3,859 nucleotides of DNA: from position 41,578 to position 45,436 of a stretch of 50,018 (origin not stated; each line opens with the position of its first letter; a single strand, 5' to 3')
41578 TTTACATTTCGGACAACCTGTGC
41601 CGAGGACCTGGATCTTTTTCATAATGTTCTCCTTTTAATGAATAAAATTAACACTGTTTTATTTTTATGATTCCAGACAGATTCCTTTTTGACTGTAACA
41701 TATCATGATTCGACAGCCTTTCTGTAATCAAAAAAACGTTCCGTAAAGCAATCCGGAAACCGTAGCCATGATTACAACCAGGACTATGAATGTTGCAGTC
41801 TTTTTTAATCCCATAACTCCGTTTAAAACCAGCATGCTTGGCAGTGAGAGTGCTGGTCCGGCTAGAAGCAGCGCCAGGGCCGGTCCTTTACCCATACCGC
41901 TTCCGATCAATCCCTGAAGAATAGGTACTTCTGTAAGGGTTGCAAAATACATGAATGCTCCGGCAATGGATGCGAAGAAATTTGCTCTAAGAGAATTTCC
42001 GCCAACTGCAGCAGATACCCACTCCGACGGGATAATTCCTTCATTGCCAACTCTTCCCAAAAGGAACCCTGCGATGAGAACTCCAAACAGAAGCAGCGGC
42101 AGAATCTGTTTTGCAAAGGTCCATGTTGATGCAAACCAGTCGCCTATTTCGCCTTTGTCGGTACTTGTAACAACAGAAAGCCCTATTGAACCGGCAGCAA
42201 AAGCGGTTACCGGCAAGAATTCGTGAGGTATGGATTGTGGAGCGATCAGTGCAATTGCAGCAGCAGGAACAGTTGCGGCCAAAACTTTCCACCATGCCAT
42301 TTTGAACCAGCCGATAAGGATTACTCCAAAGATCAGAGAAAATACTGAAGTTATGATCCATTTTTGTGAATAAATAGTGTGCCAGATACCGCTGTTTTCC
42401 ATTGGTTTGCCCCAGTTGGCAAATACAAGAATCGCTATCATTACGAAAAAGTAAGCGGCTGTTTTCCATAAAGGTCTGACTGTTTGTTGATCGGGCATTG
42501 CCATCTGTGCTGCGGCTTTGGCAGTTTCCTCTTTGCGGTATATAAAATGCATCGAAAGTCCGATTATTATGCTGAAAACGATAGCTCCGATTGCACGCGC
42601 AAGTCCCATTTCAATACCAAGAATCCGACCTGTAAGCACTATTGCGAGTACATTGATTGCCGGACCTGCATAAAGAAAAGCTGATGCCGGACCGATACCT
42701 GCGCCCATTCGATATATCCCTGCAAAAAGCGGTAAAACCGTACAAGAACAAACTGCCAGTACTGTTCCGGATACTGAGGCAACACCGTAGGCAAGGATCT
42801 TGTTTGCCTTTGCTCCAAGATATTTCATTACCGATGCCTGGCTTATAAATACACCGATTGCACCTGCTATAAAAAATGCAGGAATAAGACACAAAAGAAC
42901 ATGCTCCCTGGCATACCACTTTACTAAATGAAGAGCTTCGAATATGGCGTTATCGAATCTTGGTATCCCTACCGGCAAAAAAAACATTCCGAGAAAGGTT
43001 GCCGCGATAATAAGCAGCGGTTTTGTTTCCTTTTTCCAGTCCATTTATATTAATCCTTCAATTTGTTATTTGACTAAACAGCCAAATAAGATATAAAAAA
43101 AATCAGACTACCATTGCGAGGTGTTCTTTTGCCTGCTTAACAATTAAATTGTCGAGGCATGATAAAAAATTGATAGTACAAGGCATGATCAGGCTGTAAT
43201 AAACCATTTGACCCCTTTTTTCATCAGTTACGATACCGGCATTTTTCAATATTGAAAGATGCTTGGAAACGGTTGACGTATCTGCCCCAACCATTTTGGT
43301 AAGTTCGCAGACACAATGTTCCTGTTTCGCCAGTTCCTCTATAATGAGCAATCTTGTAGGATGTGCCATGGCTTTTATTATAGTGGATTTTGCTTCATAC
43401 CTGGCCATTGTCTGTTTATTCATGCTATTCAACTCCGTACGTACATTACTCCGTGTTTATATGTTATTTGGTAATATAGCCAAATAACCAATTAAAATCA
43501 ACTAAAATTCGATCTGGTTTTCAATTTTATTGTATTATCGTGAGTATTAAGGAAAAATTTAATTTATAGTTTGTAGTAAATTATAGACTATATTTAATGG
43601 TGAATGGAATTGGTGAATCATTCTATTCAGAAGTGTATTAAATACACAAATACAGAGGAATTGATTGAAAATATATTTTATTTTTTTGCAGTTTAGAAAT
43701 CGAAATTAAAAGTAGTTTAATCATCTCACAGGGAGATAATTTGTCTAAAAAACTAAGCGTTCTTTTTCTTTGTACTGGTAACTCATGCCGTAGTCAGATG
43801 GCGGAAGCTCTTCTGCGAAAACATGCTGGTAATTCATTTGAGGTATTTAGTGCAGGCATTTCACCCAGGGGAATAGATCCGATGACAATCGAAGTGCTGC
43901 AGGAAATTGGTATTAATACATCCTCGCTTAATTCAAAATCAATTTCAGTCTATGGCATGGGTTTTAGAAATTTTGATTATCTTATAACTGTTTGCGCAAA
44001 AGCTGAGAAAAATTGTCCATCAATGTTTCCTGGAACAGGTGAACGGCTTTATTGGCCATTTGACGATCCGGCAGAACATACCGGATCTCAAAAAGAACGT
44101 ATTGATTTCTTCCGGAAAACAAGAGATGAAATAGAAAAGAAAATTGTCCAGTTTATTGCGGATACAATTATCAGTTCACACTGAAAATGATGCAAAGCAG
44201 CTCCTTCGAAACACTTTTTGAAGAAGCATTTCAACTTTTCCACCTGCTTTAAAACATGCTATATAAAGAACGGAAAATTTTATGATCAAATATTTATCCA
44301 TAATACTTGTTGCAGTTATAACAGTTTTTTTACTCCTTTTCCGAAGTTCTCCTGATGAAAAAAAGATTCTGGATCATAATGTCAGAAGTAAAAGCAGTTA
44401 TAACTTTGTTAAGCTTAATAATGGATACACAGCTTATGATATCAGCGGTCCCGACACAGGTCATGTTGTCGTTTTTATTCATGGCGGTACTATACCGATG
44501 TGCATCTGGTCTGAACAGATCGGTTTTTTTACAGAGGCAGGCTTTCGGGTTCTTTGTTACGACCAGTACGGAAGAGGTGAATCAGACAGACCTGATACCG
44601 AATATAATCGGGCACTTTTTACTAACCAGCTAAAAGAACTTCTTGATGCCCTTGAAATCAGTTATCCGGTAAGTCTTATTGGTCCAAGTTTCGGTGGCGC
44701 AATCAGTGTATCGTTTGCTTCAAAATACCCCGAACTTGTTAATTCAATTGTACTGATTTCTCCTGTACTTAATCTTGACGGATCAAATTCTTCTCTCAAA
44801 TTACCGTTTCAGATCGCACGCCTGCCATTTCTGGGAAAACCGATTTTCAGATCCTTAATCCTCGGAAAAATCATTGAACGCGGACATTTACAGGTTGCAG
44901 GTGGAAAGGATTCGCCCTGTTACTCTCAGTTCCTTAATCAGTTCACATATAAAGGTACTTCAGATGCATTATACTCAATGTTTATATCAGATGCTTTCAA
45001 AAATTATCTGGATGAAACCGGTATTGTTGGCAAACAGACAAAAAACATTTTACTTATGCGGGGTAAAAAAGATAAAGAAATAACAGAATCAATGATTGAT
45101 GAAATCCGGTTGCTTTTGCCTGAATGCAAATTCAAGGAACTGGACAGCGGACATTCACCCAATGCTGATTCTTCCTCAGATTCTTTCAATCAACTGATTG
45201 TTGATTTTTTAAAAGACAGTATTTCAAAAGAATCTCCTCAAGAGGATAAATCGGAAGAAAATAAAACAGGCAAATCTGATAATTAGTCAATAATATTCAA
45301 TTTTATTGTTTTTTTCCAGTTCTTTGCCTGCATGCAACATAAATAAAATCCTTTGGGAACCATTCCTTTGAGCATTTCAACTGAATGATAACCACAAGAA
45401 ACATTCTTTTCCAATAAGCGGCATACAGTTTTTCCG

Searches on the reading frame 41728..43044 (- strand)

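Call 16: search_protein_families(library=pfam, proteins=[window:41728-43044:-], max_evalue=0.001)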
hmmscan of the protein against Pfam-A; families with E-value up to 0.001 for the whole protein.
window:41728-43044:- (438 aa): 1 family
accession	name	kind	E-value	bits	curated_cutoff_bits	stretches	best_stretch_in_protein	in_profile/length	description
PF03773.19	ArsP_1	-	3.8e-69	233.5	32.3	1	42-435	9-293/294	Predicted permease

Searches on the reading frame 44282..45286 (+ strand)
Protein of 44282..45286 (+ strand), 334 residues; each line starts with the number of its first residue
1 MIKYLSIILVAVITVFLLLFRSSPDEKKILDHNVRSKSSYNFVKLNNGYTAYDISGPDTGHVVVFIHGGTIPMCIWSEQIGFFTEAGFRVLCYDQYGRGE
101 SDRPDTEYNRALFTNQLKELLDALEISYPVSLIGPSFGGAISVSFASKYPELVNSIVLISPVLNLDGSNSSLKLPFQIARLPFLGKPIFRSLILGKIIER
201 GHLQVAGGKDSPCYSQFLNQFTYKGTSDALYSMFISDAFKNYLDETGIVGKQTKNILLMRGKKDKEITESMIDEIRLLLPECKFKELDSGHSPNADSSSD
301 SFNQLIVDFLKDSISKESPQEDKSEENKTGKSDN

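Call 16: search_protein_families(library=pfam, proteins=[window:44282-45286:+], max_evalue=0.001)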
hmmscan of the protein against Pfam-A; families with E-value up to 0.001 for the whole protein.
window:44282-45286:+ (334 aa): 4 families
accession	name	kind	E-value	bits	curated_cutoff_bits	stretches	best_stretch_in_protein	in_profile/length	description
PF00561.26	Abhydrolase_1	-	1.4e-19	71.2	25.8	1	62-294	2-241/245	alpha/beta hydrolase fold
PF12697.13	Abhydrolase_6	-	2.1e-14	55.2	26.3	1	63-297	1-210/217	Alpha/beta hydrolase family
PF12146.15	Hydrolase_4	-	9.8e-14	51.7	27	1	61-170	5-118/239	Serine aminopeptidase, S33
PF00756.26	Esterase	-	2.3e-05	24.8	22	1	102-166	88-153/251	Putative esterase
